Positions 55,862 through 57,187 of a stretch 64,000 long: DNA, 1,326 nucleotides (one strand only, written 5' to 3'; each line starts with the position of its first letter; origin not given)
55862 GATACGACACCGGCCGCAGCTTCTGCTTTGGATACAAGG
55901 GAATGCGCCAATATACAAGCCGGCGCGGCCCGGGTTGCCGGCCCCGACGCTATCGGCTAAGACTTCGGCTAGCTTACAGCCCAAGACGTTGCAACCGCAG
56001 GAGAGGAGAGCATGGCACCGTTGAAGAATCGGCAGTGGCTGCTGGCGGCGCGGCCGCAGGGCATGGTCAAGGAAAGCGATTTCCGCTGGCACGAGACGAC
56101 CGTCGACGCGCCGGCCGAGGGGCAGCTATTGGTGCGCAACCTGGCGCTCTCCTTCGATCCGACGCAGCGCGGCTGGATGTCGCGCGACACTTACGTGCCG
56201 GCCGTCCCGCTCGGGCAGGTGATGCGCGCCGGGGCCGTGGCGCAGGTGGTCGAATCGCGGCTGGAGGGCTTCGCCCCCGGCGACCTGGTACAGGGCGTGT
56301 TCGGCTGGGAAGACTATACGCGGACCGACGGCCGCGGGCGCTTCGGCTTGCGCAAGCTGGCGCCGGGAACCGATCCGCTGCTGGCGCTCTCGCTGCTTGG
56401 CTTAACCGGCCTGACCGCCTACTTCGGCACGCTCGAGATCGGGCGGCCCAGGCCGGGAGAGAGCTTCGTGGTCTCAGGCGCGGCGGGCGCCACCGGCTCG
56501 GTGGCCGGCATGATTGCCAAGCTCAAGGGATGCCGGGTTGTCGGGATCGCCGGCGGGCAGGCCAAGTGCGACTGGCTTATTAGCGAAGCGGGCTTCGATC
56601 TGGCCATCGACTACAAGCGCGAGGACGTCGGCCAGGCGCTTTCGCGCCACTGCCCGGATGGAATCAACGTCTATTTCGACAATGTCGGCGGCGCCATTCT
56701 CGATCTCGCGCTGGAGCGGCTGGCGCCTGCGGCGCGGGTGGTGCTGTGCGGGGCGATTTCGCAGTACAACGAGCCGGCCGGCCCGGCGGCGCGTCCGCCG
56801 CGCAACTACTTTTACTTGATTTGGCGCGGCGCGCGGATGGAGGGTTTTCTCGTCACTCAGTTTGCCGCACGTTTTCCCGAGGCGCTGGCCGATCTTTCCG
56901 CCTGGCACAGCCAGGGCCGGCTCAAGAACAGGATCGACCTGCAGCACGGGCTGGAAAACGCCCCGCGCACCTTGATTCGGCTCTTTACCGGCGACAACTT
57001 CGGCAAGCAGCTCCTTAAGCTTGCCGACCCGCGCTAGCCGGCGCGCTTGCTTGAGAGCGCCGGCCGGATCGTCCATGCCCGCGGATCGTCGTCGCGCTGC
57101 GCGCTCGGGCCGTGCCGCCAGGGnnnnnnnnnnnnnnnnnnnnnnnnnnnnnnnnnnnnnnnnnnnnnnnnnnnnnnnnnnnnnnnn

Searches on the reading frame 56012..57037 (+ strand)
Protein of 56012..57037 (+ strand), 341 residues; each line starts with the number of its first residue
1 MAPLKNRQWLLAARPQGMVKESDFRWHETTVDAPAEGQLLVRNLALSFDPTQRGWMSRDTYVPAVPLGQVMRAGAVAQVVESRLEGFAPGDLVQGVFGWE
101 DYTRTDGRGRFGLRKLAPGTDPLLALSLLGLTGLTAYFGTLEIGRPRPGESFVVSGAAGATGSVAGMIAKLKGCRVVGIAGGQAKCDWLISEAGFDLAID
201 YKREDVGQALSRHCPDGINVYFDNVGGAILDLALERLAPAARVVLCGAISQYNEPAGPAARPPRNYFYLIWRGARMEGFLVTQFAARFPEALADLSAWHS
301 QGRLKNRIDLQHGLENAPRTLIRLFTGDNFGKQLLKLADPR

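Call 11: search_protein_families(library=ncbifam, proteins=[window:56012-57037:+], max_evalue=0.01)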
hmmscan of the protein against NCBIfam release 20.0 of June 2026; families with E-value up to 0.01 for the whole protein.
window:56012-57037:+ (341 aa): 9 families
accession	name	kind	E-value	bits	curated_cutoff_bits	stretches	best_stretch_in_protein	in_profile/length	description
NF058644.1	CurcmRedCuraProt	equivalog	3.3e-100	335.4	440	1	7-339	1-335/336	NADPH-dependent curcumin/dihydrocurcumin reductase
TIGR02825.1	B4_12hDH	equivalog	1.1e-59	202.5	579.85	1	5-334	2-325/327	leukotriene B4 12-hydroxydehydrogenase/15-oxo-prostaglandin 13-reductase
TIGR02824.1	quinone_pig3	subfamily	3.9e-15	55.7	296.8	1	133-249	124-240/325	putative NAD(P)H quinone oxidoreductase, PIG3 family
NF008024.0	PRK10754.1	subfamily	7.5e-09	35.1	348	1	131-244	123-236/327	NADPH:quinone reductase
TIGR02823.1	oxido_YhdH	subfamily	6.2e-08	31.9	297.25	1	128-252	122-247/324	acrylyl-CoA reductase family protein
NF041172.1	AcrlCoa_red_Thmprot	equivalog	1.9e-06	27.1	500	1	147-250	161-259/334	acryloyl-CoA reductase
NF010344.0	PRK13771.1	subfamily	4.4e-06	25.9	349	1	147-250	161-258/334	putative alcohol dehydrogenase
NF051456.1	acrylyl_AcuI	equivalog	0.00094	18.1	440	1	146-256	145-251/325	acrylyl-CoA reductase (NADPH)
NF041183.1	Pks2_ls1_myc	equivalog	0.0014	15.5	2400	1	133-253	1529-1649/2086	sulfolipid-1 biosynthesis phthioceranic/hydroxyphthioceranic acid synthase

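Call 18: find_related_loci(query=window:56012-57037:+, collection=genome_contigs, flank=10000)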
Query window:56012-57037:+ (341 aa) in genome_contigs; peptide patterns used: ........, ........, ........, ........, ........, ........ (x = any residue, [..] = any of these).
318 stretches matched a pattern; 266 encode a relative of the query (tblastn E <= 1e-3); the best 80 are kept; 80 distinct loci.
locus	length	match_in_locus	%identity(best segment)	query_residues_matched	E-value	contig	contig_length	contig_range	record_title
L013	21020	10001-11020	73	1-341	6e-171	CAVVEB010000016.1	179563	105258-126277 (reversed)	MAG: uncultured delta proteobacterium isolate MFD02248.bin.2.125 genome assembly, contig: contig_69587, whole genome sho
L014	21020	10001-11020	73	1-341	5e-168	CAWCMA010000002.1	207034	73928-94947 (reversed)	MAG: uncultured delta proteobacterium isolate MFD05502.bin.1.141 genome assembly, contig: contig_15919, whole genome sho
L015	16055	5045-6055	68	1-338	5e-153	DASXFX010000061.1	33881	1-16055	MAG TPA_asm: Candidatus Binataceae bacterium isolate SMAG_U5149 k141_381109, whole genome shotgun sequence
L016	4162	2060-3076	57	1-340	3e-126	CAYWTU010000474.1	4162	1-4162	MAG TPA_asm: uncultured Pirellulales bacterium isolate SRP150892_co2_82 genome assembly, contig: NODE_38243_length_4162_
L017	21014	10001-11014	50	4-339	6e-104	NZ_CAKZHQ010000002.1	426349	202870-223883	MAG: uncultured Ramlibacter sp. isolate ERR2114811_bin.2_CONCOCT_v1.1_MAG ERZ1034369.3, whole genome shotgun sequence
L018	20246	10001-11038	50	6-339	1e-102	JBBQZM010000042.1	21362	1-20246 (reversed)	MAG: Burkholderiales bacterium isolate Co_metawrap_2225 Cmw_2225_k141_15154434_length_21362_cov_29.6216, whole genome sh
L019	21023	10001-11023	49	1-338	2e-102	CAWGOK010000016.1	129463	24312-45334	MAG: uncultured beta proteobacterium isolate MFD09730.bin.2.53 genome assembly, contig: contig_2435, whole genome shotgu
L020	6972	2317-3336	48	1-338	1e-101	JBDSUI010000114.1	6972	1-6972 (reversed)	MAG: Pseudoxanthomonas sp. isolate cluster1_bin.578 k127_14979255, whole genome shotgun sequence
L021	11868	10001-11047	49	1-338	2e-101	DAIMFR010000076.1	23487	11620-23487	MAG TPA_asm: Rubrivivax sp. isolate CTOTU2301 NODE_1000_length_23487_cov_13.575111, whole genome shotgun sequence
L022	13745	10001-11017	49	1-338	1e-101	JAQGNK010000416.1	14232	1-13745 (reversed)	MAG: Polaromonas sp. isolate RYN_585 scaffold_414828, whole genome shotgun sequence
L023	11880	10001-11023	49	1-338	3e-101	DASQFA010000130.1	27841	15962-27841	MAG TPA_asm: Rubrivivax sp. isolate SMAG_U11768 k141_874299, whole genome shotgun sequence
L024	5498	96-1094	50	19-339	1e-100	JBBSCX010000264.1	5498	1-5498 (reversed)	MAG: Burkholderiales bacterium isolate metawrap_la6_53 metawrap_la6_53_K_737764_L_5498_cov_18.8533, whole genome shotgun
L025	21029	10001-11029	47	1-339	3e-100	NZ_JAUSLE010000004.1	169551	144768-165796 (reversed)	MAG: Rhodoferax sp. isolate E19_concoct.bin.1 E19_k141_490522, whole genome shotgun sequence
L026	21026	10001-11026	49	1-339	2e-100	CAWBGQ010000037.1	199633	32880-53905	MAG: uncultured proteobacterium isolate MFD04716.bin.2.31 genome assembly, contig: contig_54311, whole genome shotgun se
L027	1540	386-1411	48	1-338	8e-108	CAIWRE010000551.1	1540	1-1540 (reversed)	MAG: uncultured beta proteobacterium isolate Kiruna_bin-02975 genome assembly, contig: bin-02975:551/581, whole genome s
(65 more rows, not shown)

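Call 21: find_encoding_contigs(protein=window:56012-57037:+, flank=10000, max_places=10)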
Protein window:56012-57037:+ (341 aa): 24 contigs read that carry it; 9 places shown.
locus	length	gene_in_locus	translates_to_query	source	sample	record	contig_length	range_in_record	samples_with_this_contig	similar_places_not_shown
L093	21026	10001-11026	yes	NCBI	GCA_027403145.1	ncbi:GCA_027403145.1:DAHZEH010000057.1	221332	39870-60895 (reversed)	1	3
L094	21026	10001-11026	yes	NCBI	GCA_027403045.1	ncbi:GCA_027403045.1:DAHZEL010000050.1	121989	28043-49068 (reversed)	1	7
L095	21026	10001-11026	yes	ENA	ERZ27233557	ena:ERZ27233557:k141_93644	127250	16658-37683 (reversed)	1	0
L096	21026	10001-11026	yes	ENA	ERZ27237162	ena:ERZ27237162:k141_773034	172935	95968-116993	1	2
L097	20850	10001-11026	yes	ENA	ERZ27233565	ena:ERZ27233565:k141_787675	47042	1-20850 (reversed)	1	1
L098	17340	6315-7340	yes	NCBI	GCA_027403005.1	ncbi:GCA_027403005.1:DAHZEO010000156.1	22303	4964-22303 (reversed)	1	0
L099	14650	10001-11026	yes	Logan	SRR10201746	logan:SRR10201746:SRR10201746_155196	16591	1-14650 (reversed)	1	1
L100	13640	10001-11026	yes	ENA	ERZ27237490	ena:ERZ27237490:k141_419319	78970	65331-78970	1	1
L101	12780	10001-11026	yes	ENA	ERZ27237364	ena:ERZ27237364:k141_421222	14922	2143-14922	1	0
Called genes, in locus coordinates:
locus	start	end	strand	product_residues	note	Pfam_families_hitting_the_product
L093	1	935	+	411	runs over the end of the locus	PF00108:Thiolase_N, PF02803:Thiolase_C, PF22691:Thiolase_C_1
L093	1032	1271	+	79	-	-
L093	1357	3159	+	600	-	PF07167:PhaC_N, PF00561:Abhydrolase_1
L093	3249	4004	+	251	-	PF00753:Lactamase_B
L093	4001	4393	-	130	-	PF02627:CMD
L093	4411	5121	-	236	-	PF00005:ABC_tran, PF13304:AAA_21 (faint)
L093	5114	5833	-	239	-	PF00005:ABC_tran, PF12399:BCA_ABC_TP_C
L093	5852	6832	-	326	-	PF02653:BPD_transp_2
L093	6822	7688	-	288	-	PF02653:BPD_transp_2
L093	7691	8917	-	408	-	PF13433:Peripla_BP_5, PF13458:Peripla_BP_6, PF01094:ANF_receptor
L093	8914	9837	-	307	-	PF03446:NAD_binding_2, PF14833:NAD_binding_11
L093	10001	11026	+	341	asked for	PF16884:ADH_N_2, PF00107:ADH_zinc_N, PF13602:ADH_zinc_N_2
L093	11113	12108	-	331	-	PF02899:Phage_int_SAM_1, PF13495:Phage_int_SAM_4, PF00589:Phage_integrase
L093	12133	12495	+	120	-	PF04014:MazE_antitoxin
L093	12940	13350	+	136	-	PF01850:PIN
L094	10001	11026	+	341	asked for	PF16884:ADH_N_2, PF00107:ADH_zinc_N, PF13602:ADH_zinc_N_2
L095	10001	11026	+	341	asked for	PF16884:ADH_N_2, PF00107:ADH_zinc_N, PF13602:ADH_zinc_N_2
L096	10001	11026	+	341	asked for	PF16884:ADH_N_2, PF00107:ADH_zinc_N, PF13602:ADH_zinc_N_2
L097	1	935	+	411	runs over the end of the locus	PF00108:Thiolase_N, PF02803:Thiolase_C, PF22691:Thiolase_C_1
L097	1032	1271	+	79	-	-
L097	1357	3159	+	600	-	PF07167:PhaC_N, PF00561:Abhydrolase_1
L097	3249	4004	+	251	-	PF00753:Lactamase_B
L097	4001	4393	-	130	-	PF02627:CMD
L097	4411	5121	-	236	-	PF00005:ABC_tran, PF13304:AAA_21 (faint)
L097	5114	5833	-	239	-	PF00005:ABC_tran, PF12399:BCA_ABC_TP_C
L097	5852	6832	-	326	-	PF02653:BPD_transp_2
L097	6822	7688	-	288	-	PF02653:BPD_transp_2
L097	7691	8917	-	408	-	PF13433:Peripla_BP_5, PF13458:Peripla_BP_6, PF01094:ANF_receptor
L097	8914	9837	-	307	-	PF03446:NAD_binding_2, PF14833:NAD_binding_11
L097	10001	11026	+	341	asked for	PF16884:ADH_N_2, PF00107:ADH_zinc_N, PF13602:ADH_zinc_N_2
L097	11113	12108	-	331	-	PF02899:Phage_int_SAM_1, PF13495:Phage_int_SAM_4, PF00589:Phage_integrase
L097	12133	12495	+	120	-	PF04014:MazE_antitoxin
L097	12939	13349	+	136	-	PF01850:PIN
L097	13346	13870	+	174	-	PF13470:PIN_3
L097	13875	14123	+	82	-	PF02604:PhdYeFM_antitox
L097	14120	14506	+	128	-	PF01850:PIN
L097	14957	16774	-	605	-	PF01582:TIR, PF13676:TIR_2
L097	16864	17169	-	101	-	PF01381:HTH_3, PF13560:HTH_31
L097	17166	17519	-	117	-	PF05973:Gp49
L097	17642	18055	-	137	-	PF01850:PIN, PF13470:PIN_3 (faint)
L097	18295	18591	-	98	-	PF01381:HTH_3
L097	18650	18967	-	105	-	PF05015:HigB-like_toxin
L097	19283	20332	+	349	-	-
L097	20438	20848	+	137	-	?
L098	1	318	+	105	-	?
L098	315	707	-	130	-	PF02627:CMD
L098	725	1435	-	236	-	PF00005:ABC_tran, PF13304:AAA_21 (faint)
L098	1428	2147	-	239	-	PF00005:ABC_tran, PF12399:BCA_ABC_TP_C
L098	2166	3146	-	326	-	PF02653:BPD_transp_2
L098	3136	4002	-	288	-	PF02653:BPD_transp_2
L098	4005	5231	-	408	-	PF13433:Peripla_BP_5, PF13458:Peripla_BP_6, PF01094:ANF_receptor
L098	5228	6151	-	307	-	PF03446:NAD_binding_2, PF14833:NAD_binding_11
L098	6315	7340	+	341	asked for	PF16884:ADH_N_2, PF00107:ADH_zinc_N, PF13602:ADH_zinc_N_2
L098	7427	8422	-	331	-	PF02899:Phage_int_SAM_1, PF13495:Phage_int_SAM_4, PF00589:Phage_integrase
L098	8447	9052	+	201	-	PF04014:MazE_antitoxin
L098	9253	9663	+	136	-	PF01850:PIN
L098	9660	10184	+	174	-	PF13470:PIN_3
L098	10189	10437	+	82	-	PF02604:PhdYeFM_antitox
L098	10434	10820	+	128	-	PF01850:PIN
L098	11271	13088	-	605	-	PF01582:TIR, PF13676:TIR_2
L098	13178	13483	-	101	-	PF01381:HTH_3, PF13560:HTH_31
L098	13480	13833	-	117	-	PF05973:Gp49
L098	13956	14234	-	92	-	-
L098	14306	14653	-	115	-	PF04014:MazE_antitoxin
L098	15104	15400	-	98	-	PF01381:HTH_3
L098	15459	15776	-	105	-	PF05015:HigB-like_toxin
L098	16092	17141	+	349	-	-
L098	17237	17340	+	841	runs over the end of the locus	PF11897:DUF3417, PF00343:Phosphorylase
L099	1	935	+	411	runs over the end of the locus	PF00108:Thiolase_N, PF02803:Thiolase_C, PF22691:Thiolase_C_1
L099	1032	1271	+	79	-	-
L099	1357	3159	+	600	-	PF07167:PhaC_N, PF00561:Abhydrolase_1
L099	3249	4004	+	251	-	PF00753:Lactamase_B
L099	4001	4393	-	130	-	PF02627:CMD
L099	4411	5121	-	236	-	PF00005:ABC_tran, PF13304:AAA_21 (faint)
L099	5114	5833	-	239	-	PF00005:ABC_tran, PF12399:BCA_ABC_TP_C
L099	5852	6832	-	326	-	PF02653:BPD_transp_2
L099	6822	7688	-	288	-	PF02653:BPD_transp_2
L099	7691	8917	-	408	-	PF13433:Peripla_BP_5, PF13458:Peripla_BP_6, PF01094:ANF_receptor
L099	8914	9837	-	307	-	PF03446:NAD_binding_2, PF14833:NAD_binding_11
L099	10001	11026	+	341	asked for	PF16884:ADH_N_2, PF00107:ADH_zinc_N, PF13602:ADH_zinc_N_2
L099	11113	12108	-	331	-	PF02899:Phage_int_SAM_1, PF13495:Phage_int_SAM_4, PF00589:Phage_integrase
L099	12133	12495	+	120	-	PF04014:MazE_antitoxin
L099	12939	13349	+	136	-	PF01850:PIN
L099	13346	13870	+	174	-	PF13470:PIN_3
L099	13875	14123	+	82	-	PF02604:PhdYeFM_antitox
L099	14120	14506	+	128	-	PF01850:PIN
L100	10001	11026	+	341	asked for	PF16884:ADH_N_2, PF00107:ADH_zinc_N, PF13602:ADH_zinc_N_2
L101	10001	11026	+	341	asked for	PF16884:ADH_N_2, PF00107:ADH_zinc_N, PF13602:ADH_zinc_N_2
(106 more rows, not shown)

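Call 29: find_related_loci(query=window:56012-57037:+, collection=metagenome_contigs, flank=10000)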
Query window:56012-57037:+ (341 aa) in metagenome_contigs; peptide patterns used: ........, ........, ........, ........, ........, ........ (x = any residue, [..] = any of these).
364 stretches matched a pattern; 273 encode a relative of the query (tblastn E <= 1e-3); the best 80 are kept; 80 distinct loci.
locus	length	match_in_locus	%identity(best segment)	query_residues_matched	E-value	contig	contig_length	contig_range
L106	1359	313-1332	74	1-341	0e+0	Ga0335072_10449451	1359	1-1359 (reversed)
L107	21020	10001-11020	73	1-341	2e-168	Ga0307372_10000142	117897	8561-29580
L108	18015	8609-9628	73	1-341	6e-168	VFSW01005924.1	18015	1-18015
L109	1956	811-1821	70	1-338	1e-169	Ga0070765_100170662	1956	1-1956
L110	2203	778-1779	63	6-341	9e-156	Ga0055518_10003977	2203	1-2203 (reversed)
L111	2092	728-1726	64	6-340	2e-151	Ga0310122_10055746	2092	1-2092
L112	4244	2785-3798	63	1-340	7e-143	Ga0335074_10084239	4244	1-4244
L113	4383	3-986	63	11-340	2e-137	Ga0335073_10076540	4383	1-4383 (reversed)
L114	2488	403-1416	59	1-340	2e-141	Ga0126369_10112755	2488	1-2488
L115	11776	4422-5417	63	6-340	3e-127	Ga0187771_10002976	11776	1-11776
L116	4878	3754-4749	60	6-338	1e-122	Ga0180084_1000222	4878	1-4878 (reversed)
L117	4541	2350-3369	54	1-339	2e-110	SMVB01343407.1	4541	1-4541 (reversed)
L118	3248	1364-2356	53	6-339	1e-112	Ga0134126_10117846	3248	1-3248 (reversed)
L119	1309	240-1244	56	6-339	5e-118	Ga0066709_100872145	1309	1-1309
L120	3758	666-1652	53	6-337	2e-109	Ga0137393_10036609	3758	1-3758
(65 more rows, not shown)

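Call 40: search_protein_families(library=pfam, proteins=[L097:17642-18055:-, L097:13346-13870:+], max_evalue=0.1)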
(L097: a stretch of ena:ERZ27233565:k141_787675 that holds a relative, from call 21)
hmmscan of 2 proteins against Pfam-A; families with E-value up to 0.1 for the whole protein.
L097:17642-18055:- (137 aa): 2 families
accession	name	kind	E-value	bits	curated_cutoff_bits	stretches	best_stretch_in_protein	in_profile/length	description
PF01850.27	PIN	-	8.9e-10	39.7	23.6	1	2-127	4-118/120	PIN domain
PF13470.12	PIN_3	-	1.7e-05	26.1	27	1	2-65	5-71/115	PIN domain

L097:13346-13870:+ (174 aa): 2 families
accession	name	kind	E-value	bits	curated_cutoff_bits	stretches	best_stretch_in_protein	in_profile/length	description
PF13470.12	PIN_3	-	2.2e-10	41.8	27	1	21-123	1-113/115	PIN domain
PF01850.27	PIN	-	0.017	16.1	23.6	1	22-125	1-113/120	PIN domain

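Call 61: list_cluster_members(proteins=[window:56012-57037:+, window:57124-58119:-, window:61752-63569:-])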
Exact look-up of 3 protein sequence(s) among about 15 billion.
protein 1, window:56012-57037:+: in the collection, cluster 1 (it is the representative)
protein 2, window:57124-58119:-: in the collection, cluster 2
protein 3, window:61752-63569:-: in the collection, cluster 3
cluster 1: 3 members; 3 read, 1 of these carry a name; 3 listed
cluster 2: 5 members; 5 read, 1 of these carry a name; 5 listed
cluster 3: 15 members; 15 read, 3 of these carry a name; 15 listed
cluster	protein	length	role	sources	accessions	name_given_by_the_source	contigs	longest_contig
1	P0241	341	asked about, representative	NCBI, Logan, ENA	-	-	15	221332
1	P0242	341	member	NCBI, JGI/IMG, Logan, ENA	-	NADPH-dependent curcumin reductase CurA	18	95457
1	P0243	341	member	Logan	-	-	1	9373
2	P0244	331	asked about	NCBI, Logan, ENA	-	-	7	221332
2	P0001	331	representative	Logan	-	-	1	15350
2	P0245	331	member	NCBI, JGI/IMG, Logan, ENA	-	site-specific recombinase XerD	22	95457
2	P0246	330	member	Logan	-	-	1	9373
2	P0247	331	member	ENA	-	-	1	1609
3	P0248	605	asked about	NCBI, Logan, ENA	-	-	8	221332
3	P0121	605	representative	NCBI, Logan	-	-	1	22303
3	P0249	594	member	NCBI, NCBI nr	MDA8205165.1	MAG: toll/interleukin-1 receptor domain-containing protein, partial [Thermaerobacter sp.] | toll/interleukin-1 receptor domain-containing protein [Thermaerobacter sp.]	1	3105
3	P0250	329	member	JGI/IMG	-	hypothetical protein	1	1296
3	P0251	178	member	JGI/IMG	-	hypothetical protein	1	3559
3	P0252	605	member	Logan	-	-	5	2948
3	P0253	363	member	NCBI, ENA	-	-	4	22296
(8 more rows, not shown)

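Call 63: find_encoding_contigs(protein=P0243, flank=10000, max_places=2)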
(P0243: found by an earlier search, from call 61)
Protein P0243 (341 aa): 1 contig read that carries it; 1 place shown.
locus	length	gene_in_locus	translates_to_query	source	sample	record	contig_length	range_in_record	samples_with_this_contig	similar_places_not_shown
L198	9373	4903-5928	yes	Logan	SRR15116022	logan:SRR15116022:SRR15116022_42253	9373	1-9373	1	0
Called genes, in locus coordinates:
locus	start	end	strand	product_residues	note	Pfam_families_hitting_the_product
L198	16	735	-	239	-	PF00005:ABC_tran, PF12399:BCA_ABC_TP_C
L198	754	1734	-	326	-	PF02653:BPD_transp_2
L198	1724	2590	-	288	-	PF02653:BPD_transp_2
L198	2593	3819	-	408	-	PF13433:Peripla_BP_5, PF13458:Peripla_BP_6, PF01094:ANF_receptor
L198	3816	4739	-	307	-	PF03446:NAD_binding_2, PF14833:NAD_binding_11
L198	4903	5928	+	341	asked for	PF16884:ADH_N_2, PF00107:ADH_zinc_N, PF13602:ADH_zinc_N_2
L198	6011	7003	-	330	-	PF02899:Phage_int_SAM_1, PF13495:Phage_int_SAM_4, PF00589:Phage_integrase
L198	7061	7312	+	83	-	PF02604:PhdYeFM_antitox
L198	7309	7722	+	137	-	PF01850:PIN (faint)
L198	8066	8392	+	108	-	PF04014:MazE_antitoxin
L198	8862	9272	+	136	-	PF01850:PIN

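Call 66: find_encoding_contigs(protein=P0245, flank=10000, max_places=8)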
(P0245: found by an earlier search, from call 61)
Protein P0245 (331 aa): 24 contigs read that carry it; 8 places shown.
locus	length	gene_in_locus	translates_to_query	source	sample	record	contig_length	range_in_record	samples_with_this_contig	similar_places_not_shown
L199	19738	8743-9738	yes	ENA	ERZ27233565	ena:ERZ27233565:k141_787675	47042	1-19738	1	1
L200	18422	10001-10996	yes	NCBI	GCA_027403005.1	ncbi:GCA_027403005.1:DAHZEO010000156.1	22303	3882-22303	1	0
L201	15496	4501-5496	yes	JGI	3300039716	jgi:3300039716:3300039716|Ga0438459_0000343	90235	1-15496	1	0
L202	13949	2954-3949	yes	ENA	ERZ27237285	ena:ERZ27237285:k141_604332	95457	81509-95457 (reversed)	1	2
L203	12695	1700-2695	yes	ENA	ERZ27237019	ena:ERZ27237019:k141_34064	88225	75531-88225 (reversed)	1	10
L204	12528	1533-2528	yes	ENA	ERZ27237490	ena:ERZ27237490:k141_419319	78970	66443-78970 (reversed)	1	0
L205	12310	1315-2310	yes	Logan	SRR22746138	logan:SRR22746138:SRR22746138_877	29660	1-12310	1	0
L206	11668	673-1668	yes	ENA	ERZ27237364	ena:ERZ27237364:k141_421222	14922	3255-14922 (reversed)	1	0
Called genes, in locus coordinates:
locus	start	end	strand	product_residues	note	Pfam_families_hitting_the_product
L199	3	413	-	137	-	?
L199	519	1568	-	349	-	-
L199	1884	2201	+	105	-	PF05015:HigB-like_toxin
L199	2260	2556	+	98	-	PF01381:HTH_3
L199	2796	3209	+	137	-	PF01850:PIN, PF13470:PIN_3 (faint)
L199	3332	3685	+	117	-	PF05973:Gp49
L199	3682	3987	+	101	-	PF01381:HTH_3, PF13560:HTH_31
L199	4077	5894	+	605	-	PF01582:TIR, PF13676:TIR_2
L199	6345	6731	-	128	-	PF01850:PIN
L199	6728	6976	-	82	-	PF02604:PhdYeFM_antitox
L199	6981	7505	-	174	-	PF13470:PIN_3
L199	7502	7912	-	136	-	PF01850:PIN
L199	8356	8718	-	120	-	PF04014:MazE_antitoxin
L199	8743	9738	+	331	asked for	PF02899:Phage_int_SAM_1, PF13495:Phage_int_SAM_4, PF00589:Phage_integrase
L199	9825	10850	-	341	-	PF16884:ADH_N_2, PF00107:ADH_zinc_N, PF13602:ADH_zinc_N_2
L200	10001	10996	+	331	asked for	PF02899:Phage_int_SAM_1, PF13495:Phage_int_SAM_4, PF00589:Phage_integrase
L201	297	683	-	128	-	PF01850:PIN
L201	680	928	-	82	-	PF02604:PhdYeFM_antitox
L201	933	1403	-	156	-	PF13470:PIN_3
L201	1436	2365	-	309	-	-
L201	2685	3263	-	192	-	PF13470:PIN_3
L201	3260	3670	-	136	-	PF01850:PIN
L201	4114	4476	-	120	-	PF04014:MazE_antitoxin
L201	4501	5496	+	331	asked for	PF02899:Phage_int_SAM_1, PF13495:Phage_int_SAM_4, PF00589:Phage_integrase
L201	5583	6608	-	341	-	PF16884:ADH_N_2, PF00107:ADH_zinc_N, PF13602:ADH_zinc_N_2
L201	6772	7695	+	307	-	PF03446:NAD_binding_2, PF14833:NAD_binding_11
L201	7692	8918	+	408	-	PF13433:Peripla_BP_5, PF13458:Peripla_BP_6, PF01094:ANF_receptor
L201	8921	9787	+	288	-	PF02653:BPD_transp_2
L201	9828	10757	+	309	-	PF02653:BPD_transp_2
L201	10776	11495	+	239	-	PF00005:ABC_tran, PF12399:BCA_ABC_TP_C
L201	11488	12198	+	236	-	PF00005:ABC_tran, PF13304:AAA_21 (faint)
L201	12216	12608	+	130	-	PF02627:CMD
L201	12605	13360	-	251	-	PF00753:Lactamase_B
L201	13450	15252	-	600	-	PF07167:PhaC_N, PF00561:Abhydrolase_1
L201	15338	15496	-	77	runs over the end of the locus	-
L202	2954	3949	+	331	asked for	PF02899:Phage_int_SAM_1, PF13495:Phage_int_SAM_4, PF00589:Phage_integrase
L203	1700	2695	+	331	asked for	PF02899:Phage_int_SAM_1, PF13495:Phage_int_SAM_4, PF00589:Phage_integrase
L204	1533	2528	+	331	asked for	PF02899:Phage_int_SAM_1, PF13495:Phage_int_SAM_4, PF00589:Phage_integrase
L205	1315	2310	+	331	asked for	PF02899:Phage_int_SAM_1, PF13495:Phage_int_SAM_4, PF00589:Phage_integrase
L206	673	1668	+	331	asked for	PF02899:Phage_int_SAM_1, PF13495:Phage_int_SAM_4, PF00589:Phage_integrase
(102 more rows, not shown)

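Call 90: search_protein_families(library=phrogs, proteins=[L201:1436-2365:-], max_evalue=0.001)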
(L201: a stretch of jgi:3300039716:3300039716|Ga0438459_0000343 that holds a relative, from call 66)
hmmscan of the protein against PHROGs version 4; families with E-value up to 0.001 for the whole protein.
L201:1436-2365:- (309 aa): 0 families
